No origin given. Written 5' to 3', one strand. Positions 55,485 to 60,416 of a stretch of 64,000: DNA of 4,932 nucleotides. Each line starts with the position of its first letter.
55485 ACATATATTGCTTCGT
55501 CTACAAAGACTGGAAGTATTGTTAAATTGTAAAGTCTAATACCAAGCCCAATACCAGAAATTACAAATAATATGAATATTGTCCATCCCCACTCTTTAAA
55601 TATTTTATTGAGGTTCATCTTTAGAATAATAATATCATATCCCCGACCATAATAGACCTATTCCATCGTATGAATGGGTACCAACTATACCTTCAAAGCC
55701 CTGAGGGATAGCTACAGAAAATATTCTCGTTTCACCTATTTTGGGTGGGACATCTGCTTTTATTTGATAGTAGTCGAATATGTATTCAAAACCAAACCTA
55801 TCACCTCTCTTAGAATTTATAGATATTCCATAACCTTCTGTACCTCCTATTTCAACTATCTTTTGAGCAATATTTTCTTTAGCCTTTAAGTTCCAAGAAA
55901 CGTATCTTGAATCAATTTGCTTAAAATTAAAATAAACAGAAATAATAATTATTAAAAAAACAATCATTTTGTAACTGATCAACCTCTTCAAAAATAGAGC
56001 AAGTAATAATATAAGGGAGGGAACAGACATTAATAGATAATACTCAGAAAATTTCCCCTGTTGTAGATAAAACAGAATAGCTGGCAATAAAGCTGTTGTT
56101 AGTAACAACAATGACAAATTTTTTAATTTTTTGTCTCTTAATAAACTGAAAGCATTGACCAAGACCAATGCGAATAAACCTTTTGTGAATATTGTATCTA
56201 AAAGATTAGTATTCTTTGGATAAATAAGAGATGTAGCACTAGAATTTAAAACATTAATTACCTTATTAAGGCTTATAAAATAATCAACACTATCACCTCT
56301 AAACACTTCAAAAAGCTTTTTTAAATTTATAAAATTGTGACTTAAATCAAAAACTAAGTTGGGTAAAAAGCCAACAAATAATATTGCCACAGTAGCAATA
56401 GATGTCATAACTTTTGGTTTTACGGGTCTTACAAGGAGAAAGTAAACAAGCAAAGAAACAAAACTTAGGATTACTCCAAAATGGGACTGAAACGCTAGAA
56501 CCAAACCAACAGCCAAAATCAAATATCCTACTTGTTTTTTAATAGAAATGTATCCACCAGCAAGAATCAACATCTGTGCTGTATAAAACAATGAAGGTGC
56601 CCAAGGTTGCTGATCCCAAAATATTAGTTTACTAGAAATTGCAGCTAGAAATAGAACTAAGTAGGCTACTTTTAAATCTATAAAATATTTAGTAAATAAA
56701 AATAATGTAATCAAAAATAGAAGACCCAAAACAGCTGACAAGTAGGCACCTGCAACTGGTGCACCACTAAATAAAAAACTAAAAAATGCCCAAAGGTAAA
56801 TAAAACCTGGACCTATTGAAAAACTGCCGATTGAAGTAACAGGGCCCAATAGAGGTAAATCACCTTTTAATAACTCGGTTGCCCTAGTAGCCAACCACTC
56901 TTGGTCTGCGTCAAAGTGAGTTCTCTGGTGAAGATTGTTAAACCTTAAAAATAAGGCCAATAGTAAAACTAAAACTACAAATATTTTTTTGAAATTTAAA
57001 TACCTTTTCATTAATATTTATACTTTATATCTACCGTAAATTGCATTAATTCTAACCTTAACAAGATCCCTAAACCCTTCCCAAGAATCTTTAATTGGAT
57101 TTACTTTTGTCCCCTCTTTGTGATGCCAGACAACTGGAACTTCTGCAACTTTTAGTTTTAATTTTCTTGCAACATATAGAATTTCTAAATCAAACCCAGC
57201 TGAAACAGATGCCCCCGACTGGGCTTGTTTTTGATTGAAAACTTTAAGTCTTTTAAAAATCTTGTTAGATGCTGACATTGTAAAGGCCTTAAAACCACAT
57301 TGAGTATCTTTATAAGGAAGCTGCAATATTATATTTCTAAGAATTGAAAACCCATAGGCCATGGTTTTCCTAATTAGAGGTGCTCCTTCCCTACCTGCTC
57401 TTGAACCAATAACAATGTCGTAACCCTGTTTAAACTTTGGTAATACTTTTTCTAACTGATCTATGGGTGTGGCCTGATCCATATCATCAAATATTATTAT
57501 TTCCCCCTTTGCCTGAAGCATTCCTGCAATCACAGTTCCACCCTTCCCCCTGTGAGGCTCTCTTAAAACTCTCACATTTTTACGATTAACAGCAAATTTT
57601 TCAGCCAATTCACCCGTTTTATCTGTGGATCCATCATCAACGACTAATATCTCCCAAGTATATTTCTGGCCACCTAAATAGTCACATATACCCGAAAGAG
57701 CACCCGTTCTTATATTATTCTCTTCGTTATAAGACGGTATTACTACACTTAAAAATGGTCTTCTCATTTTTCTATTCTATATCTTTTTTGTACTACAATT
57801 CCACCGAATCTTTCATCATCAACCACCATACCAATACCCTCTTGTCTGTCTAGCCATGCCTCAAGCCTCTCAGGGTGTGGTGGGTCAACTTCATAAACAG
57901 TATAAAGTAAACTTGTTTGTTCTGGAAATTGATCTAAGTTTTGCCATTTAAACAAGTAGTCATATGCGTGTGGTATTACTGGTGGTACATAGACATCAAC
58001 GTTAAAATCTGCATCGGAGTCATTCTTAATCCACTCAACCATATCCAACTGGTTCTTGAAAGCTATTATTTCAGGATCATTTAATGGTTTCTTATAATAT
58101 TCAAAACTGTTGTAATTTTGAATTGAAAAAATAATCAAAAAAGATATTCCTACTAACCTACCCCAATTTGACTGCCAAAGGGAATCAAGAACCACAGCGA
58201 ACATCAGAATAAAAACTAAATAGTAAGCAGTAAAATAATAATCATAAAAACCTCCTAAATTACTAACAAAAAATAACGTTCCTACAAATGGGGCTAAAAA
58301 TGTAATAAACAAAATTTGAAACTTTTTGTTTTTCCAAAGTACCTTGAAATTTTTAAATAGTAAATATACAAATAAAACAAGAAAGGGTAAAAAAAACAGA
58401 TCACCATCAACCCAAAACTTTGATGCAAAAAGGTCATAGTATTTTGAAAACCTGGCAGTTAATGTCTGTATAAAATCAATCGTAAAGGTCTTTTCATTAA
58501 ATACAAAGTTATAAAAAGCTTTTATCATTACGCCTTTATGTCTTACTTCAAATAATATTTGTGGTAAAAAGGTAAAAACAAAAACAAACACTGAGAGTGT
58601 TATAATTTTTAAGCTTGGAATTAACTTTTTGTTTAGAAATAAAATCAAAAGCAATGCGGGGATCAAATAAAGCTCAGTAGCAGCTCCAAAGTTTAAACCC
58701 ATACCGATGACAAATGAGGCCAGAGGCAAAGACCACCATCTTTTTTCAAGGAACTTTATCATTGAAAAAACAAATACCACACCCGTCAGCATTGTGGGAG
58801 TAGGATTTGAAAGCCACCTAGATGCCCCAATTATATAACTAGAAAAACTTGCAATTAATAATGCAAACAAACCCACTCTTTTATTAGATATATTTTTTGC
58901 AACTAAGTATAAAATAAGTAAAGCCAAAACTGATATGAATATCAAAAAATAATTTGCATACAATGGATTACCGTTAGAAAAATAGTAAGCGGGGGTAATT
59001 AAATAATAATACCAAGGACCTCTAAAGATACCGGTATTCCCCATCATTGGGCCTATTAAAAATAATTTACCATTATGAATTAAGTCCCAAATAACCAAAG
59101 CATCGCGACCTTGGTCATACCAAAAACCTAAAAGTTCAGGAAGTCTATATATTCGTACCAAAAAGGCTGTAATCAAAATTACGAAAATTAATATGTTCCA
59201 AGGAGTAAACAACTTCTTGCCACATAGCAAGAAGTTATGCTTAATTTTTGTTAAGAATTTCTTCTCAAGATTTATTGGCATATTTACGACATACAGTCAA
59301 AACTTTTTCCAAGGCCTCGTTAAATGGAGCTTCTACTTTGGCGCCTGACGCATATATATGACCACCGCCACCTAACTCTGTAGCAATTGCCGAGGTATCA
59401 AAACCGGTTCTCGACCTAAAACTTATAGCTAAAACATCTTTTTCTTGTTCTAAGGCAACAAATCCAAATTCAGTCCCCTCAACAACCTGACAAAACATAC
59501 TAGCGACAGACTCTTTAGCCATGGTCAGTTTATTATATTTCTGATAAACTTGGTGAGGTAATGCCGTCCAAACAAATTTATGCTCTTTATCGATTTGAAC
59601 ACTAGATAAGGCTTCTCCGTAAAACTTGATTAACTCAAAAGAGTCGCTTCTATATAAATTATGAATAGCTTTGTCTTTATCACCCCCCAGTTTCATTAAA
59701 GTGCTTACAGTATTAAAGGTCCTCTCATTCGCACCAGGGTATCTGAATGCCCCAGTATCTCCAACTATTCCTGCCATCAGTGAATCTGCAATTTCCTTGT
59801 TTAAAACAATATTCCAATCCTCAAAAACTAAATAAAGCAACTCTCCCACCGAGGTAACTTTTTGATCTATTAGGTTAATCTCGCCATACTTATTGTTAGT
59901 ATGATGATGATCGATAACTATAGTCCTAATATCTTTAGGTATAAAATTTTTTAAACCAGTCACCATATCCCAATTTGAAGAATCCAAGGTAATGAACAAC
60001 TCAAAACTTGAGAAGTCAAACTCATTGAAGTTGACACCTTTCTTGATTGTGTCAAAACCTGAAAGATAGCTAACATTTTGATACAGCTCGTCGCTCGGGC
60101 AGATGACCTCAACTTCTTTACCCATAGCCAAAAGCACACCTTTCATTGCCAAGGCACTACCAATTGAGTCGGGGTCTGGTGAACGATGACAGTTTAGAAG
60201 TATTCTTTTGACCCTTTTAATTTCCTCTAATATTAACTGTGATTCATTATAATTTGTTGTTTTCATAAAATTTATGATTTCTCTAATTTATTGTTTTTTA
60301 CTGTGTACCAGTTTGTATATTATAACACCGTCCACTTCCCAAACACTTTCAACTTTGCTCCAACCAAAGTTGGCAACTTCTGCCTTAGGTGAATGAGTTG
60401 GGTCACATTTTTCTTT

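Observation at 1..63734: Glycosylation super-locus with 22 GT-C-like polytopic membrane proteins in about 64 kb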

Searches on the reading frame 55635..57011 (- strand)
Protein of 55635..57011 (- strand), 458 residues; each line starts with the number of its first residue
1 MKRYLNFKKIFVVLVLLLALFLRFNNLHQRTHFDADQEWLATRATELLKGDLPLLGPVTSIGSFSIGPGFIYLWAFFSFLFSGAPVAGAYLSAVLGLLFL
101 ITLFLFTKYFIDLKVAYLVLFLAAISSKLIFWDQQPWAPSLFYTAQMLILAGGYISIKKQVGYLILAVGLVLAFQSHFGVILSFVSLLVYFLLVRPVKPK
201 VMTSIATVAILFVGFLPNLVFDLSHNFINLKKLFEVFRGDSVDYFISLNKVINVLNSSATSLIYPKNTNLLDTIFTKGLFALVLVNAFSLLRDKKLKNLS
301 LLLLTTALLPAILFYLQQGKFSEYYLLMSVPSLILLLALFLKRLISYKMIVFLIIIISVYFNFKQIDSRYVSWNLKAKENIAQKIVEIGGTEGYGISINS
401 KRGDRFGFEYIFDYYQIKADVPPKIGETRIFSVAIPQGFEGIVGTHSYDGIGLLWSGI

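Call 7: search_protein_families(library=pfam, max_evalue=0.01, proteins=[window:55635-57011:-])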
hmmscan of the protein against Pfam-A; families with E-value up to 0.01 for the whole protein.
window:55635-57011:- (458 aa): 0 families

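Call 22: search_protein_families(library=ncbifam, max_evalue=0.1, proteins=[window:55635-57011:-])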
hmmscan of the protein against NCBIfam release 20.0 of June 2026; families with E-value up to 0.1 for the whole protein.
window:55635-57011:- (458 aa): 1 family
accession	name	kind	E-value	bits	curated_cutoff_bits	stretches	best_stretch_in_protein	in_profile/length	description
NF042911.1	FMH_DH_FwdA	exception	0.016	13.7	950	1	368-400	162-194/569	tungsten-dependent formylmethanofuran dehydrogenase subunit FwdA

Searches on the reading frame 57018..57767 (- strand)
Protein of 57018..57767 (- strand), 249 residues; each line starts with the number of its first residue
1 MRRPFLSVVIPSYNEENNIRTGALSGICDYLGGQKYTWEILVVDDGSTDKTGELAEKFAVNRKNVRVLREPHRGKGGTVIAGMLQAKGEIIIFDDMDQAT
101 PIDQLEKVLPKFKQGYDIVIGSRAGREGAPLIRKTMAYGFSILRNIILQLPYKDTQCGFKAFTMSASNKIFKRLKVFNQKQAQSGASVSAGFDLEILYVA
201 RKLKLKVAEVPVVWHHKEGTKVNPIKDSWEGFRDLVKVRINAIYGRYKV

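Call 16: search_protein_families(library=pfam, max_evalue=0.1, proteins=[window:57018-57767:-])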
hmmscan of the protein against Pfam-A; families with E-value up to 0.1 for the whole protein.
window:57018-57767:- (249 aa): 5 families
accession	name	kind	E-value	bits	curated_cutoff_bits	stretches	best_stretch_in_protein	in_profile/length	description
PF00535.33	Glycos_transf_2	-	2.2e-29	103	23.3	1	7-171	1-168/168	Glycosyl transferase family 2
PF10111.15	Glyco_tranf_2_2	-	5.9e-06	26.4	27.3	1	7-109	1-103/276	Glycosyltransferase like family 2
PF13641.12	Glyco_tranf_2_3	-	0.00039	20.9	27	1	6-212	3-206/230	Glycosyltransferase like family 2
PF12804.13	NTP_transf_3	-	0.06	14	27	1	59-133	54-133/160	MobA-like NTP transferase domain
PF20021.4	VMAP-M18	-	0.081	13.7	27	0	54-100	40-87/109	vWA-MoxR associated protein middle region (VMAP-M) 18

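Call 67: search_protein_families(library=ncbifam, max_evalue=0.001, proteins=[window:57018-57767:-])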
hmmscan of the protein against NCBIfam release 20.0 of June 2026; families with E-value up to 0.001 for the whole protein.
window:57018-57767:- (249 aa): 20 families
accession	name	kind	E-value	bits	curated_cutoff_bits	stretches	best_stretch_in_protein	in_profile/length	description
NF047588.1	GlcsyltransPgfSStrep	equivalog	4.7e-23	81.9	500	1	6-178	3-174/308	glycosyltransferase PgfS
NF007986.1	PRK10714.1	equivalog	5.8e-15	55.1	529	1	6-137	8-139/316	undecaprenyl-phosphate 4-deoxy-4-formamido-L-arabinose transferase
NF041391.1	DPhHxTase_Halo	equivalog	1.1e-14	53.9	375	1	12-170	3-153/213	dolichyl-phosphate hexose transferase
TIGR04182.1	glyco_TIGR04182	equivalog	3.1e-14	53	325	1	7-236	3-215/293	S-layer glycoprotein N-glycosyltransferase AglJ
NF007482.0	PRK10073.1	equivalog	8e-13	48.1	423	1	4-99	6-97/334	glycosyltransferase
NF041875.1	EPS_EpsD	equivalog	3.5e-12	46.4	370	1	6-119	1-111/325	exopolysaccharide biosynthesis glycosyltransferase EpsD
TIGR03937.1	PgaC_IcaA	equivalog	4.9e-12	45.5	422.3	1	4-111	45-149/407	poly-beta-1,6-N-acetyl-D-glucosamine synthase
NF010496.0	PRK13915.1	equivalog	6.4e-12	45.2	262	1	6-101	33-130/307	glucosyl-3-phosphoglycerate synthase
TIGR04283.1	glyco_like_mftF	equivalog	1.5e-11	44.4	182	1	6-112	1-97/221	TIGR04283 family arsenosugar biosynthesis glycosyltransferase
NF038302.1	EPS_HpsE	equivalog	5.7e-11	41.9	300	1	6-100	3-99/307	hormogonium polysaccharide biosynthesis glycosyltransferase HpsE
NF050050.1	ProtGlycPglI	equivalog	6.4e-10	38.9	500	1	4-122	2-118/306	GalNAc(5)-diNAcBac-PP-undecaprenol beta-1,3-glucosyltransferase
TIGR03965.1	mycofact_glyco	equivalog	1.1e-09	37.7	280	1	6-115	76-182/467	mycofactocin biosynthesis glycosyltransferase MftF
NF047683.1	TeichurnBiosyTuaG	equivalog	1.4e-09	38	400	1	3-110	5-109/252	teichuronic acid biosynthesis protein TuaG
TIGR04242.1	nodulat_NodC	equivalog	9e-08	31.5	550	1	4-114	48-158/395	chitooligosaccharide synthase NodC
NF058614.1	PPMAGASynPpgS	equivalog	4.4e-07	29.5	370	1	8-170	4-165/226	polyprenyl-phospho-N-acetylgalactosaminyl synthase PpgS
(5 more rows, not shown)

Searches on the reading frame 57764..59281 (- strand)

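Call 7: search_protein_families(library=pfam, max_evalue=0.01, proteins=[window:57764-59281:-])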
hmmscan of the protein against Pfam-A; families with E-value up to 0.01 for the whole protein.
window:57764-59281:- (505 aa): 1 family
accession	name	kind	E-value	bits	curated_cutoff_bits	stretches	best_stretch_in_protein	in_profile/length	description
PF13231.12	PMT_2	-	8.5e-09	36.3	26.1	1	89-242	4-158/160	Dolichyl-phosphate-mannose-protein mannosyltransferase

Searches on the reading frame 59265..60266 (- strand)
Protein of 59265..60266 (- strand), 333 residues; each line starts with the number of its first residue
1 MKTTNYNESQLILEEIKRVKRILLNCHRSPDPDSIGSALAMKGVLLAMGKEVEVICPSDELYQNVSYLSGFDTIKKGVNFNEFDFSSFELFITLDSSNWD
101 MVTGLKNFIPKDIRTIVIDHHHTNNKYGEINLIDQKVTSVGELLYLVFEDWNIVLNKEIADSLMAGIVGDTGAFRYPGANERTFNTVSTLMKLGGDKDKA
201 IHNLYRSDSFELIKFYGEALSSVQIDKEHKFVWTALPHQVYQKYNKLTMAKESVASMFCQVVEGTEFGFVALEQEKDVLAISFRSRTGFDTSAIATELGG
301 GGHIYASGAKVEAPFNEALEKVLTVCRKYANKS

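Call 16: search_protein_families(library=pfam, max_evalue=0.1, proteins=[window:59265-60266:-])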
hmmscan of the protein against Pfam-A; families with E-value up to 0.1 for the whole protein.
window:59265-60266:- (333 aa): 2 families
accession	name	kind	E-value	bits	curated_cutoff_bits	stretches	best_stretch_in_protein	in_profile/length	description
PF01368.27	DHH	-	2.1e-16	60.8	28.1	1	22-167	2-125/125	DHH family, N-terminal domain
PF02272.25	DHHA1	-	3.5e-07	31.1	25.9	1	267-328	33-98/102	DHHA1 domain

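Call 67: search_protein_families(library=ncbifam, max_evalue=0.001, proteins=[window:59265-60266:-])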
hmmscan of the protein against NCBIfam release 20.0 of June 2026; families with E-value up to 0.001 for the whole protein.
window:59265-60266:- (333 aa): 11 families
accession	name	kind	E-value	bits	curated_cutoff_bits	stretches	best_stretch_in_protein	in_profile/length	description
NF053633.1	OlncasPapPhNrnA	equivalog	2.2e-23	82.7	350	1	9-329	6-314/317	bifunctional oligoribonuclease/PAP phosphatase NrnA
NF011110.0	PRK14538.1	equivalog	4e-14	51.7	707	1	86-312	444-663/838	putative bifunctional signaling protein/50S ribosomal protein L9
NF011445.0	PRK14869.2-1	equivalog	3.1e-09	35.8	483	1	117-195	332-412/548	putative manganese-dependent inorganic diphosphatase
NF011443.0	PRK14869.1-5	equivalog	1.2e-08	33.9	335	1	117-195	331-411/546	putative manganese-dependent inorganic diphosphatase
NF003877.0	PRK05427.1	equivalog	1.5e-08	34.5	283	1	22-193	4-171/308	manganese-dependent inorganic pyrophosphatase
NF011440.0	PRK14869.1-2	equivalog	7.3e-08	31.5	746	1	117-192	325-402/541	putative manganese-dependent inorganic diphosphatase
NF041569.1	A-tRNAntase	equivalog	4.6e-05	21.8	1440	1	83-312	60-286/880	A-adding tRNA nucleotidyltransferase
NF011442.0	PRK14869.1-4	equivalog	8.3e-05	21.2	400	0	117-193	330-408/543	putative manganese-dependent inorganic diphosphatase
NF011449.0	PRK14869.2-5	equivalog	0.00015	20.9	411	0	117-195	232-312/451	putative manganese-dependent inorganic diphosphatase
NF011444.0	PRK14869.1-6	equivalog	0.00018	20.2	1105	0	117-193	330-408/547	putative manganese-dependent inorganic diphosphatase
NF011441.0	PRK14869.1-3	equivalog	0.00072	18.3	753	0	117-193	330-408/548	putative manganese-dependent inorganic diphosphatase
